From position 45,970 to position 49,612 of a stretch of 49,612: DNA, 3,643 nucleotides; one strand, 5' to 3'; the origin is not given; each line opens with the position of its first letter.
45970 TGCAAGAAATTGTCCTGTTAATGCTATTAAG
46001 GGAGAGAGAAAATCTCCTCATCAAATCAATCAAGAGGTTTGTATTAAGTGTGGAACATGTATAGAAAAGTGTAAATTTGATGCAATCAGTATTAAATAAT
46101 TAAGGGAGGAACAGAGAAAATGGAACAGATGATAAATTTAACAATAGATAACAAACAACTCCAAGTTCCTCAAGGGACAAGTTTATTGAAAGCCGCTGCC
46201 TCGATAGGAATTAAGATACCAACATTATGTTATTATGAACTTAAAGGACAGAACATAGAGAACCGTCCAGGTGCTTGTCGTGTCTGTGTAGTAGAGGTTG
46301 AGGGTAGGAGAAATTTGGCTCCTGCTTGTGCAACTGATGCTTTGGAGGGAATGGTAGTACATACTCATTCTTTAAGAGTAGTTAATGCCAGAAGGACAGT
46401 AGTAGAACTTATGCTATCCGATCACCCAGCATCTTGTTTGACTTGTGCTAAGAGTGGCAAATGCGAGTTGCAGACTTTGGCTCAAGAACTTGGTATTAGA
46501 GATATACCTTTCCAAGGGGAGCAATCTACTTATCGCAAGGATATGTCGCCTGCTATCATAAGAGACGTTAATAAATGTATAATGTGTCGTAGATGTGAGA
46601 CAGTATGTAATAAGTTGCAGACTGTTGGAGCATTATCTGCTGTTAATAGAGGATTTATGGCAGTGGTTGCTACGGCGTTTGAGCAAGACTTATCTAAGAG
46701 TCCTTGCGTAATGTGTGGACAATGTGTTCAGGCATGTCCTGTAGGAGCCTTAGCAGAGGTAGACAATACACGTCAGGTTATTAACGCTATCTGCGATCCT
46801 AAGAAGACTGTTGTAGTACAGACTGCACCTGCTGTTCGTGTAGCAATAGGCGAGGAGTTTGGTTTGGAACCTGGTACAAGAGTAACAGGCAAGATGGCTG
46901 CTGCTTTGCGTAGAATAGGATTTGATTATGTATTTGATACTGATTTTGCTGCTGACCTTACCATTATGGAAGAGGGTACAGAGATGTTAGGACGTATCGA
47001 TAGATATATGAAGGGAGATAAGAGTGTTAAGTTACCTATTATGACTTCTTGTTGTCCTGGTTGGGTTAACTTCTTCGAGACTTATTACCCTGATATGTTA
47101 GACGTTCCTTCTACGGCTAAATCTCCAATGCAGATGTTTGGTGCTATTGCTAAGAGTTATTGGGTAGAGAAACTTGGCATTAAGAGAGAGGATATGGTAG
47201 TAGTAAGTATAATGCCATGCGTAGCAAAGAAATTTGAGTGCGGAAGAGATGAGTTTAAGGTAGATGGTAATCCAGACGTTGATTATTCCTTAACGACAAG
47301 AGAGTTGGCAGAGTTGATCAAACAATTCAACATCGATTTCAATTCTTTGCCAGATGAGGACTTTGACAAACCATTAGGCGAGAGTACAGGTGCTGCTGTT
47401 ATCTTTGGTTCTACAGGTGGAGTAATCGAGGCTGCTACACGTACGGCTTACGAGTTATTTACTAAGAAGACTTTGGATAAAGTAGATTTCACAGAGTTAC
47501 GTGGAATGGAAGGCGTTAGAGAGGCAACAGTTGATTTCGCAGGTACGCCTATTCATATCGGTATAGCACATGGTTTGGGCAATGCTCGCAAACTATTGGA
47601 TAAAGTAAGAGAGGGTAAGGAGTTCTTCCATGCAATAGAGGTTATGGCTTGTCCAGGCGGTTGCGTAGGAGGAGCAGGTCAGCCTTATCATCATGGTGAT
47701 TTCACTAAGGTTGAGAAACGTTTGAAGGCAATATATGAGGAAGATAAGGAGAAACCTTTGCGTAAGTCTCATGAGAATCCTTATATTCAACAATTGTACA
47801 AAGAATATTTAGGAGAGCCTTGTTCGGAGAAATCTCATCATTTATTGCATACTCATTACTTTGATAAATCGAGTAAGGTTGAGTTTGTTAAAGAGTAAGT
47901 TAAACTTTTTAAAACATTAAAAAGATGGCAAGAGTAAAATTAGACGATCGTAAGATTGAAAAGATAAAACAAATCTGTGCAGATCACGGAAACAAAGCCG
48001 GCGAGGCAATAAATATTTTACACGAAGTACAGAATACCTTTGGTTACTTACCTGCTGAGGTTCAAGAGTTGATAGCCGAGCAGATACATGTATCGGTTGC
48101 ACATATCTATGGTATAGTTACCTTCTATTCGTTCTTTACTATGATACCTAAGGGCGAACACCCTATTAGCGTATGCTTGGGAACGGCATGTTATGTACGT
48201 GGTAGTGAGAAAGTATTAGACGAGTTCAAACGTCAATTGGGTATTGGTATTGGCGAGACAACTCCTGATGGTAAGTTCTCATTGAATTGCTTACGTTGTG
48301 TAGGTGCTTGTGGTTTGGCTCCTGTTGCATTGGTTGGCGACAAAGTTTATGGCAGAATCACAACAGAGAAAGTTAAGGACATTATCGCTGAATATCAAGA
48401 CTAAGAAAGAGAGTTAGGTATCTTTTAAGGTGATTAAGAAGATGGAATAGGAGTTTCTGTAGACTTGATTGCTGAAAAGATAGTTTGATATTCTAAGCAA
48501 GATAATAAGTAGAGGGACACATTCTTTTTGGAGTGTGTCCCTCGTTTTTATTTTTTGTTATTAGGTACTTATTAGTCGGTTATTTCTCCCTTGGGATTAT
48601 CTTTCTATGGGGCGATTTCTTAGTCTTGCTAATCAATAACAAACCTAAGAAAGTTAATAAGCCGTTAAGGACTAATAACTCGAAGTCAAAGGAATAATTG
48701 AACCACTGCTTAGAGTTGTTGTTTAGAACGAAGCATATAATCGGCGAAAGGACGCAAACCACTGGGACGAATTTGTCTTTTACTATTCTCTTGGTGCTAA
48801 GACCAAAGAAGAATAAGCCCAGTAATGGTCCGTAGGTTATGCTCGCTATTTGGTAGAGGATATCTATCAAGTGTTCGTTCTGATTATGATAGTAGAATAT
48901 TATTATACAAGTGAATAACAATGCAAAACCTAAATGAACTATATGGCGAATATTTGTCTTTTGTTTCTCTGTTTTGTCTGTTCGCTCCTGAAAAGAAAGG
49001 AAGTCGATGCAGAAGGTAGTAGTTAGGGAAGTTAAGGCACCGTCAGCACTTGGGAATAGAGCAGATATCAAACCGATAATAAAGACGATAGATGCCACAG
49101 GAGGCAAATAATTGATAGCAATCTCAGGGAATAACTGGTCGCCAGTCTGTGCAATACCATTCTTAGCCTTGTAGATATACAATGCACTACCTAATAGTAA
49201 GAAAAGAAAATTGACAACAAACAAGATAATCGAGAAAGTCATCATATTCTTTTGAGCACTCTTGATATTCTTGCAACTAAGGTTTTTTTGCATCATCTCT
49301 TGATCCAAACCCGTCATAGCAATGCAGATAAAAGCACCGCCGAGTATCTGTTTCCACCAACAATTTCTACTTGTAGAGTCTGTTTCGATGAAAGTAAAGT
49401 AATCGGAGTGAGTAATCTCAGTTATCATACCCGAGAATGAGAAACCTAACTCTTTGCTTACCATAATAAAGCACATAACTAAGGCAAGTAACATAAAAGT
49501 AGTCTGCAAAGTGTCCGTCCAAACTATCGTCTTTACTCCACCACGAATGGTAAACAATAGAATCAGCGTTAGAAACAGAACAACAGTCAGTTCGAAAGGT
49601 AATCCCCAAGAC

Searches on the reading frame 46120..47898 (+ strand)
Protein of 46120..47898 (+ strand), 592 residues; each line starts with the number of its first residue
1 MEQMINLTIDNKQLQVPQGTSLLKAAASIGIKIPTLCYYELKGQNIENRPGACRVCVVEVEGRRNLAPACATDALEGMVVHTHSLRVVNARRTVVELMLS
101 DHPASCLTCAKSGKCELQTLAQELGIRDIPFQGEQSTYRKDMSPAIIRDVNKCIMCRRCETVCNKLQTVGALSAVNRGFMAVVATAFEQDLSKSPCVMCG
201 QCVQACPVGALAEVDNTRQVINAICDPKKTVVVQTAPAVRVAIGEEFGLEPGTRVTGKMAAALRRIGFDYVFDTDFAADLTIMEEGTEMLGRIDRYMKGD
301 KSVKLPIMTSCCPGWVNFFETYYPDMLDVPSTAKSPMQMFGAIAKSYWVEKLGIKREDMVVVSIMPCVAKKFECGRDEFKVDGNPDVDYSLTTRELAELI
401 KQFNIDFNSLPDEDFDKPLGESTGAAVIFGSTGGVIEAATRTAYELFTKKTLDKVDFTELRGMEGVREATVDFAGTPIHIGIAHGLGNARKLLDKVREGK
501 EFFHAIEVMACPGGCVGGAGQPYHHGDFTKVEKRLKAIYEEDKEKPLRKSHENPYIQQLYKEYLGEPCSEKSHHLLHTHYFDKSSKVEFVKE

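Call 5: search_protein_families(library=pfam, proteins=[window:46120-47898:+], max_evalue=0.001)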
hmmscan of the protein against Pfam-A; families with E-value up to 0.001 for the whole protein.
window:46120-47898:+ (592 aa): 12 families
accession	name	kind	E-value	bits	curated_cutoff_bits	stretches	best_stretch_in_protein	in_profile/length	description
PF02906.19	Fe_hyd_lg_C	-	1.6e-96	323.1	22.1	1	229-519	1-245/245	Iron only hydrogenase large subunit, C-terminal domain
PF02256.22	Fe_hyd_SSU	-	1.7e-26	92.4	24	1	531-583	4-56/56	Iron hydrogenase small subunit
PF13510.11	Fer2_4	-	4.3e-20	72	22.8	1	3-83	2-80/82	2Fe-2S iron-sulfur cluster binding domain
PF10588.14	NADH-G_4Fe-4S_3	-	2.7e-18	65.7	27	1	91-129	1-39/40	NADH-ubiquinone oxidoreductase-G iron-sulfur binding region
PF12838.12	Fer4_7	-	4.1e-07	30.8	27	1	152-210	1-52/52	4Fe-4S dicluster domain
PF22117.2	Fer4_Nqo3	-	4.6e-07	30.4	27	1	144-211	2-66/67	NADH-quinone oxidoreductase subunit 3, ferredoxin-like domain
PF00111.32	Fer2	-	1e-05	25.8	21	1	11-63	5-50/77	2Fe-2S iron-sulfur cluster binding domain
PF00037.32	Fer4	-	1.5e-05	25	21.1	1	196-211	8-23/24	4Fe-4S binding domain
PF12837.12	Fer4_6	-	7.8e-05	22.9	25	1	193-211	6-24/24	4Fe-4S binding domain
PF13183.11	Fer4_8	-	9.9e-05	23.2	27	1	150-209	2-67/68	4Fe-4S dicluster domain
PF13187.11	Fer4_9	-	0.00025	21.5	27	1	152-210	1-51/52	4Fe-4S dicluster domain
PF13237.11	Fer4_10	-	0.00031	21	25.5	0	193-217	6-33/53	4Fe-4S dicluster domain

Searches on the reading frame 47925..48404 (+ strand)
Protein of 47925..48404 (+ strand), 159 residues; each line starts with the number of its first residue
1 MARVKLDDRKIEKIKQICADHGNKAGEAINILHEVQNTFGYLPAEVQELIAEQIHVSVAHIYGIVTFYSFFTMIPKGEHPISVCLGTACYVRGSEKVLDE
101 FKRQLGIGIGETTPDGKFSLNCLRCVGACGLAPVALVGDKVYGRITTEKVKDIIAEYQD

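Call 5: search_protein_families(library=pfam, proteins=[window:47925-48404:+], max_evalue=0.001)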
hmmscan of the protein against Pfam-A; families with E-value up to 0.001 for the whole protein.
window:47925-48404:+ (159 aa): 1 family
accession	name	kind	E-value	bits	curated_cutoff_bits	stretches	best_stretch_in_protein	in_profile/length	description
PF01257.25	2Fe-2S_thioredx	-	1.5e-51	174.5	24.8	1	14-158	1-145/145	Thioredoxin-like [2Fe-2S] ferredoxin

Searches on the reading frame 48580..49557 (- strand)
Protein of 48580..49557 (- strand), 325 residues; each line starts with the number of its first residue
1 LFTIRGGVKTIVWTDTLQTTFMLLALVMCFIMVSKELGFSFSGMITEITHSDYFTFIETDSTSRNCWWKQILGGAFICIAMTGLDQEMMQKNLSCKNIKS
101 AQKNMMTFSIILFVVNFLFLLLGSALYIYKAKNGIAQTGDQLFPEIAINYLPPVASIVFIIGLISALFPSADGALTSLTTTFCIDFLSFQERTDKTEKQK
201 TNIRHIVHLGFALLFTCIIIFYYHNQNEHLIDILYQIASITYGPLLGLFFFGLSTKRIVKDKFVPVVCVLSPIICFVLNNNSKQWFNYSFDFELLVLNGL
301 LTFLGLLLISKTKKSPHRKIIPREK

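Call 5: search_protein_families(library=pfam, proteins=[window:48580-49557:-], max_evalue=0.001)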
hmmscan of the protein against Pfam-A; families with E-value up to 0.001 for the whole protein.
window:48580-49557:- (325 aa): 1 family
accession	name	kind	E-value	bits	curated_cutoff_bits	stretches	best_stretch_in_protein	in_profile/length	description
PF00474.23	SSF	-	6.2e-17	62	22.8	1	1-258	133-394/406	Sodium:solute symporter family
